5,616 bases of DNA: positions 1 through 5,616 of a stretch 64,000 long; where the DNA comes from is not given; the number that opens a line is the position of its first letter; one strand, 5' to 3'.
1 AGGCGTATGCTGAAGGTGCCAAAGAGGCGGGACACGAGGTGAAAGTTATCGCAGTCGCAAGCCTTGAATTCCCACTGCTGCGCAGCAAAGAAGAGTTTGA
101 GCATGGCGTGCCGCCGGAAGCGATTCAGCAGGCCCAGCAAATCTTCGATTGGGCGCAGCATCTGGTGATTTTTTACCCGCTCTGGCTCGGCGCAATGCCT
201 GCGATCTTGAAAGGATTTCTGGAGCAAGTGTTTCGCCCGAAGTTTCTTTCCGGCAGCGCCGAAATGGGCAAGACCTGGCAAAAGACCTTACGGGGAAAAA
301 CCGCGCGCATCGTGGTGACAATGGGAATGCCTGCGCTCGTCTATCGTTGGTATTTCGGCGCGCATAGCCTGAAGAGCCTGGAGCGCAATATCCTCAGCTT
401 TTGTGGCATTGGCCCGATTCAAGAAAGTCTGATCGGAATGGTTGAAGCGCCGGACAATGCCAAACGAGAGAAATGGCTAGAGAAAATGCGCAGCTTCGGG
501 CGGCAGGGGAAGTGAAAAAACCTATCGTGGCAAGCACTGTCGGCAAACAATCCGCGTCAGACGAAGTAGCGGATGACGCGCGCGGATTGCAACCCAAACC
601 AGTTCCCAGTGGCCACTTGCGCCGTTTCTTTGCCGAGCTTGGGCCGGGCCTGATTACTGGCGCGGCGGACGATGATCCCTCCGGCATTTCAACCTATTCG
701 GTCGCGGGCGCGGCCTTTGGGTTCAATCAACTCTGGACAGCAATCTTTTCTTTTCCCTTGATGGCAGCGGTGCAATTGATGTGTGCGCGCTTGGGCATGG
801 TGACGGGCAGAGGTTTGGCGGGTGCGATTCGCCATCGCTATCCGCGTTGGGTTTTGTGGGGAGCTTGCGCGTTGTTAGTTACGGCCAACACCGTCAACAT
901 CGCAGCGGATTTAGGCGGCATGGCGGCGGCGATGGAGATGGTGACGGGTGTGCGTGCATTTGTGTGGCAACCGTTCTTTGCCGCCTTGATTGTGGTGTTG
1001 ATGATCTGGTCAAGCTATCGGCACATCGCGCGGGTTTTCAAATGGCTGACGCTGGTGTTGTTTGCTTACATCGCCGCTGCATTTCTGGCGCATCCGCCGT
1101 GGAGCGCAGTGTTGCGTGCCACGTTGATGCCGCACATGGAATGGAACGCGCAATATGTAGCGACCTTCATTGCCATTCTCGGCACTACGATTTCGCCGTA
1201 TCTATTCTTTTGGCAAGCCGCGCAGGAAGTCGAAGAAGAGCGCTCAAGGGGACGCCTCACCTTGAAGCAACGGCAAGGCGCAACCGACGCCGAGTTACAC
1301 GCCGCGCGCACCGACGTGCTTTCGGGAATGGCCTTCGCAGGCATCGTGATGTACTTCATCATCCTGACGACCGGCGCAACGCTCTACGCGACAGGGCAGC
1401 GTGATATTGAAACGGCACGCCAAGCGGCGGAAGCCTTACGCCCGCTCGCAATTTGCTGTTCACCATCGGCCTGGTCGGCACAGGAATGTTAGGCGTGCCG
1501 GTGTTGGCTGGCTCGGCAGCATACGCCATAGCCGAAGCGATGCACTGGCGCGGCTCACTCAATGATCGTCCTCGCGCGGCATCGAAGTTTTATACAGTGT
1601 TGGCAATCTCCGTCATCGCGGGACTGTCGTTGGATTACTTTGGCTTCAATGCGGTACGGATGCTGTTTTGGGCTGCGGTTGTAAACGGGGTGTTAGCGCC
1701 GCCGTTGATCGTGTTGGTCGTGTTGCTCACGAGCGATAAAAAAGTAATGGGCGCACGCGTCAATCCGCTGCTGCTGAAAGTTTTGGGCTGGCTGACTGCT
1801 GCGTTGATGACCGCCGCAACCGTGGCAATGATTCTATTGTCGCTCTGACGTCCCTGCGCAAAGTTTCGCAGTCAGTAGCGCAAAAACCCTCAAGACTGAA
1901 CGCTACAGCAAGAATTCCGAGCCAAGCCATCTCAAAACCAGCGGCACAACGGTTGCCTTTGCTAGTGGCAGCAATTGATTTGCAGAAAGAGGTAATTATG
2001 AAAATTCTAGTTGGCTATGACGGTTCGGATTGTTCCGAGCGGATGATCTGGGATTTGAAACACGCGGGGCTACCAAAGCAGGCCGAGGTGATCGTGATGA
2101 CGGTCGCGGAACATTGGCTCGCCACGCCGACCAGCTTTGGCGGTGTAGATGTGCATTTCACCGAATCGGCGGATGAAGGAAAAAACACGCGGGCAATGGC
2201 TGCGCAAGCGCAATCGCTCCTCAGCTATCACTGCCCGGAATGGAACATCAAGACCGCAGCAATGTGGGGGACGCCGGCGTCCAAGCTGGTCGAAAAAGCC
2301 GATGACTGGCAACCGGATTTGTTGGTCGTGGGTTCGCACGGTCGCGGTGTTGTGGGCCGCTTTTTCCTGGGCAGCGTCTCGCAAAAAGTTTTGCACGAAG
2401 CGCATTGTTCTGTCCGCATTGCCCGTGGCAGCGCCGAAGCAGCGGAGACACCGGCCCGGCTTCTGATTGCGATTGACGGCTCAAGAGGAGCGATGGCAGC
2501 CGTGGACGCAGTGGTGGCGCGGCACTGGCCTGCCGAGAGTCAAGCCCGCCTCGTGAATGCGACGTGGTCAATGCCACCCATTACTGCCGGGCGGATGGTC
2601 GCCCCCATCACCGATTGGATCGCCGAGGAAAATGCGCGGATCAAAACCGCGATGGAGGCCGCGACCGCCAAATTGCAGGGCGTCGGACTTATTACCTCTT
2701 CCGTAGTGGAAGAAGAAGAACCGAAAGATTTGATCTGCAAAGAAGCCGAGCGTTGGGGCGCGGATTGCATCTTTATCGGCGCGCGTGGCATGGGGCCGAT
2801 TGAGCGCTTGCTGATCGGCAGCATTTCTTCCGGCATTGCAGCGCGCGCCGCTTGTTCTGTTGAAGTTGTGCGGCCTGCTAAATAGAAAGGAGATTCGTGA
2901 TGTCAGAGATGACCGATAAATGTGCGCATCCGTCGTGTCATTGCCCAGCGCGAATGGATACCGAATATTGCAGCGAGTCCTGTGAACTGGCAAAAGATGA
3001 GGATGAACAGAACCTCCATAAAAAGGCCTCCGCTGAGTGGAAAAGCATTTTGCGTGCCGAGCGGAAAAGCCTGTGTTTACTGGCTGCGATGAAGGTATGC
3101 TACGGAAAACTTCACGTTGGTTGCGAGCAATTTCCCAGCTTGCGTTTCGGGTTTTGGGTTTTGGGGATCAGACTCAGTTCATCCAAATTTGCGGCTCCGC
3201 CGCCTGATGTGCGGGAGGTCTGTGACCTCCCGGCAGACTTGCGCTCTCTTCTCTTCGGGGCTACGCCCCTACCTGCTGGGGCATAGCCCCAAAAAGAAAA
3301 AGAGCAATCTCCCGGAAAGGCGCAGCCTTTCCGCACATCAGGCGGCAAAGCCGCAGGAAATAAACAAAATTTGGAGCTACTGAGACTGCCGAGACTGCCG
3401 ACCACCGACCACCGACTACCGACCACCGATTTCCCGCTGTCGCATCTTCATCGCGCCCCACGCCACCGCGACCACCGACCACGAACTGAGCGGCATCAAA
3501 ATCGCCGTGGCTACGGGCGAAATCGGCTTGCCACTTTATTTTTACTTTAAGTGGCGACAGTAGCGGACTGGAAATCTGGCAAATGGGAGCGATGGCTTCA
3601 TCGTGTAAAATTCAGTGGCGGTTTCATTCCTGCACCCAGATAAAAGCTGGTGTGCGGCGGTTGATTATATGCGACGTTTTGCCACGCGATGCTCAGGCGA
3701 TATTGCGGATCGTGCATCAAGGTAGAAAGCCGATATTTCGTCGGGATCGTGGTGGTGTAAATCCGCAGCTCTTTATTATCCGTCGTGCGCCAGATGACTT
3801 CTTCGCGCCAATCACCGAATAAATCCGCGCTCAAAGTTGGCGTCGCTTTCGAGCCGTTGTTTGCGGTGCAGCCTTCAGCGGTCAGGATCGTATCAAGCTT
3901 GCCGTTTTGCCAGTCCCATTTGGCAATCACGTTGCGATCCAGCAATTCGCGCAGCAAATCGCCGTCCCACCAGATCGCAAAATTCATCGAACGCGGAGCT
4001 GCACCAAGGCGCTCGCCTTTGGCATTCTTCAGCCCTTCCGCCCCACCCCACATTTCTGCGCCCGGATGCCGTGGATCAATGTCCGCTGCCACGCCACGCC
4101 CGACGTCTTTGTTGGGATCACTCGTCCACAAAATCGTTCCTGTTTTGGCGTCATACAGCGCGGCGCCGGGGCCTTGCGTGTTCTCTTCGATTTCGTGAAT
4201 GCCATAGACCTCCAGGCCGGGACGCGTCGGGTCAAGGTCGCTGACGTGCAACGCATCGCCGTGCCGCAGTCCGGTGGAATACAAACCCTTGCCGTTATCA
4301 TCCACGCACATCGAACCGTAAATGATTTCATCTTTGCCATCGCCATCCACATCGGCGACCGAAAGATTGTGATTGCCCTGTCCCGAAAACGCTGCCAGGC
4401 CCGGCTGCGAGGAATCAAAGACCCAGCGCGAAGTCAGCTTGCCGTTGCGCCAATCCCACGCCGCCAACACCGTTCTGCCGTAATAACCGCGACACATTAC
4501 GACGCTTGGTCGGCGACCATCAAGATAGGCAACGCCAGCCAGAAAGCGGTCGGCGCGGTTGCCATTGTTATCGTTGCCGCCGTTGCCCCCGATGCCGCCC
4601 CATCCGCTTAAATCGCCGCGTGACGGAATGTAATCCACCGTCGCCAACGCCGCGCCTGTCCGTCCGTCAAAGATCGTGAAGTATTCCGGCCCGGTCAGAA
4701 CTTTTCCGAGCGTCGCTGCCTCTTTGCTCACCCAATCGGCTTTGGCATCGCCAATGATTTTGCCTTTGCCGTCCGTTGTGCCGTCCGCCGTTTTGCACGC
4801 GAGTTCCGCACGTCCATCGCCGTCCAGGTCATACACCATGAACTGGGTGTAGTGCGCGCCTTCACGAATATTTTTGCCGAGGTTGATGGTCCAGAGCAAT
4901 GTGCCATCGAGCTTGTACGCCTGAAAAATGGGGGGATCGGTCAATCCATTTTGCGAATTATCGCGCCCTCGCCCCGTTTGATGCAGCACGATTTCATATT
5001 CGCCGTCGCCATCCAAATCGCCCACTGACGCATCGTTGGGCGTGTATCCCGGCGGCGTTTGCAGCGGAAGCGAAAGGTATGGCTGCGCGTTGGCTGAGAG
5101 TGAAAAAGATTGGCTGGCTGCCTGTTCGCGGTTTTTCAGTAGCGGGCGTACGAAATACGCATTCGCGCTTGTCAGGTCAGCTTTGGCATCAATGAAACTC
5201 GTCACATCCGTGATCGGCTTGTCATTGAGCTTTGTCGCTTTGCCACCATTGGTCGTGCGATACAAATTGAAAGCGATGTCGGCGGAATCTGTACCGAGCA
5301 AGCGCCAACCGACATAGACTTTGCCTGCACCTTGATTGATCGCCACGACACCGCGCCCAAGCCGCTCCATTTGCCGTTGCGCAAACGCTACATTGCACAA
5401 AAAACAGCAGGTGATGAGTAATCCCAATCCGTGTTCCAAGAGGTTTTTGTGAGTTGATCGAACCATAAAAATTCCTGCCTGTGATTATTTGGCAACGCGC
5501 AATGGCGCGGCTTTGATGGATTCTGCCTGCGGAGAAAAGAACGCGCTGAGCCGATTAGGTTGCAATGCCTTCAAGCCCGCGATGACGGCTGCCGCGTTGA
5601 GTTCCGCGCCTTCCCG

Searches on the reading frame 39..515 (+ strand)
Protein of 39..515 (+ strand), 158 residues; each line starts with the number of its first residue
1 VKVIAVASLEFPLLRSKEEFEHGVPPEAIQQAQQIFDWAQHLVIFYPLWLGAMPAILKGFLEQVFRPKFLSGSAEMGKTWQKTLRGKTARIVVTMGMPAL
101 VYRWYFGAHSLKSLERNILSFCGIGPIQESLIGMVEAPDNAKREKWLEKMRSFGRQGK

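Call 43: search_protein_families(library=pfam, proteins=[window:39-515:+], max_evalue=0.01)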
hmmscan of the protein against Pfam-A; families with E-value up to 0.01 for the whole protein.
window:39-515:+ (158 aa): 2 families
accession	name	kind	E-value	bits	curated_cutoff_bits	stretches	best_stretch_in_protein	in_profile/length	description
PF02525.22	Flavodoxin_2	-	3.6e-24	86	27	1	23-151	62-195/198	Flavodoxin-like fold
PF03358.20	FMN_red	-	1e-06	28.9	24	1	2-97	35-117/152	NADPH-dependent FMN reductase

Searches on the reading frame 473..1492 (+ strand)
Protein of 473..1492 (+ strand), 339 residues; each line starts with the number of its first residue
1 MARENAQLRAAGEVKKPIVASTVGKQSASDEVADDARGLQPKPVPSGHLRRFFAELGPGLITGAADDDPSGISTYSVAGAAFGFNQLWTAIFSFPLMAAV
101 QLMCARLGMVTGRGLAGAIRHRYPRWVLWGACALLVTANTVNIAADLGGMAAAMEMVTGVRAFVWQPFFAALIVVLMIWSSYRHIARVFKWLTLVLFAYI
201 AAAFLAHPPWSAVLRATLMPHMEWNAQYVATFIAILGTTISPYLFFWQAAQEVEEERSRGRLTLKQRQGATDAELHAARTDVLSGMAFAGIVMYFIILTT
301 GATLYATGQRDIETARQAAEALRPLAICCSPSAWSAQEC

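Call 41: search_protein_families(library=pfam, proteins=[window:473-1492:+])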
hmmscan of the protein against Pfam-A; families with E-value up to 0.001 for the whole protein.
window:473-1492:+ (339 aa): 1 family
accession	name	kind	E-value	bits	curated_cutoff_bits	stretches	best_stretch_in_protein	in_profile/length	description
PF01566.24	Nramp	-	3.8e-65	220.7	29.8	1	72-326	1-250/357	Natural resistance-associated macrophage protein-like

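Call 45: find_encoding_contigs(protein=window:473-1492:+, flank=3000, max_places=4)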
Protein window:473-1492:+ (339 aa): 2 contigs read that carry it; 1 place shown.
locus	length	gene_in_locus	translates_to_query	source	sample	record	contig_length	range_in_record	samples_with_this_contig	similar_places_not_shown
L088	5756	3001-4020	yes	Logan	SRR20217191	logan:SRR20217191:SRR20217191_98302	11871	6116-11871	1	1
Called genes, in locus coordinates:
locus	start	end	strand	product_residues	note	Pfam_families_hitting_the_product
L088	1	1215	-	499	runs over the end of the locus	PF18614:RNase_II_C_S1 (faint), PF00773:RNB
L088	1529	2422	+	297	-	PF00582:Usp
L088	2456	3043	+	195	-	PF02525:Flavodoxin_2, PF03358:FMN_red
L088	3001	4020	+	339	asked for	PF01566:Nramp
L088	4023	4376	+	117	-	PF01566:Nramp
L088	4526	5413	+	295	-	PF00582:Usp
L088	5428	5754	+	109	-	?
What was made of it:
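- A second, structurally different lesion (the Nramp deletion/frameshift) is reproduced as well (call 45).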

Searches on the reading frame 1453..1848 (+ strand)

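Call 43: search_protein_families(library=pfam, proteins=[window:1453-1848:+], max_evalue=0.01)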
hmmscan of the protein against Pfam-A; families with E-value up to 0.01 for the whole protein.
window:1453-1848:+ (131 aa): 1 family
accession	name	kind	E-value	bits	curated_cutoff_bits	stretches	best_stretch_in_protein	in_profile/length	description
PF01566.24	Nramp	-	1.2e-18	67.7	29.8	1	2-104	257-355/357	Natural resistance-associated macrophage protein-like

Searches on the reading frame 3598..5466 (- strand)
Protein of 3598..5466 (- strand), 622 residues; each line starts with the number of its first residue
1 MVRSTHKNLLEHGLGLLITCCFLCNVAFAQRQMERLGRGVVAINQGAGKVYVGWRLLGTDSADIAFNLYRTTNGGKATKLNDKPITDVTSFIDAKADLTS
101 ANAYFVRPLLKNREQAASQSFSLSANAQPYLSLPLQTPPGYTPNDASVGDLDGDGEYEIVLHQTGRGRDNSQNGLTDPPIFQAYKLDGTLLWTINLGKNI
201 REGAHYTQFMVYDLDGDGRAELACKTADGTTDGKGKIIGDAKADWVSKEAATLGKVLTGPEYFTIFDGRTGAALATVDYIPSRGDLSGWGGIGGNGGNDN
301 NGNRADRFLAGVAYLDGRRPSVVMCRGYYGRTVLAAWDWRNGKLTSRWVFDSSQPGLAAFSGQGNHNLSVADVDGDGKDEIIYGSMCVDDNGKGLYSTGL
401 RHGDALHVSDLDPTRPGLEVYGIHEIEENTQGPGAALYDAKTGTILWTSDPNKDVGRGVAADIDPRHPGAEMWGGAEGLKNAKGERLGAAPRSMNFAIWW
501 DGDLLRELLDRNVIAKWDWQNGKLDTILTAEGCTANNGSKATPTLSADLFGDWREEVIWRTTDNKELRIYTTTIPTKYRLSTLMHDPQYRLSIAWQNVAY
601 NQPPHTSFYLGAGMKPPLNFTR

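Call 17: search_protein_families(library=pfam, proteins=[window:3598-5466:-])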
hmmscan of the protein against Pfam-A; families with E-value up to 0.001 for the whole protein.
window:3598-5466:- (622 aa): 5 families
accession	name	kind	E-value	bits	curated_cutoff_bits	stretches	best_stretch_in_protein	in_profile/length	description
PF21348.3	RGL11_C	-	6e-226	751.4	27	1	140-617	21-487/490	Rhamnogalacturonan lyase family 11, C-terminal domain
PF18370.7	RGI_lyase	-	9.9e-23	80.7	27.8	1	31-121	1-83/86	Rhamnogalacturonan I lyases beta-sheet domain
PF13517.12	FG-GAP_3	-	1.6e-12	48.2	26.9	0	334-382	18-60/61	FG-GAP-like repeat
PF01839.29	FG-GAP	-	1.8e-09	37.7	22.1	0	367-385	4-22/37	FG-GAP repeat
PF25292.1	Beta-prop_CGLA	-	4.5e-07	30.1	26.8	0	360-394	26-65/316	Lambda-carrageenase beta-propeller domain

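Call 28: find_encoding_contigs(protein=window:3598-5466:-, flank=10000, max_places=6)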
Protein window:3598-5466:- (622 aa): 1 contig read that carries it; 1 place shown.
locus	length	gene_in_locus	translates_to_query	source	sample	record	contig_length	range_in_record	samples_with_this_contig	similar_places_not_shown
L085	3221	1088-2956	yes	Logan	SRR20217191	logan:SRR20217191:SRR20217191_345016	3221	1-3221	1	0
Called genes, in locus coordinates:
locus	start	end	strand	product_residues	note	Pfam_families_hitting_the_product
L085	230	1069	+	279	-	PF00657:Lipase_GDSL, PF13472:Lipase_GDSL_2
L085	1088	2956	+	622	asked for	PF13517:FG-GAP_3 (faint), PF18370:RGI_lyase, PF01839:FG-GAP (faint), PF25292:Beta-prop_CGLA (faint), PF21348:RGL11_C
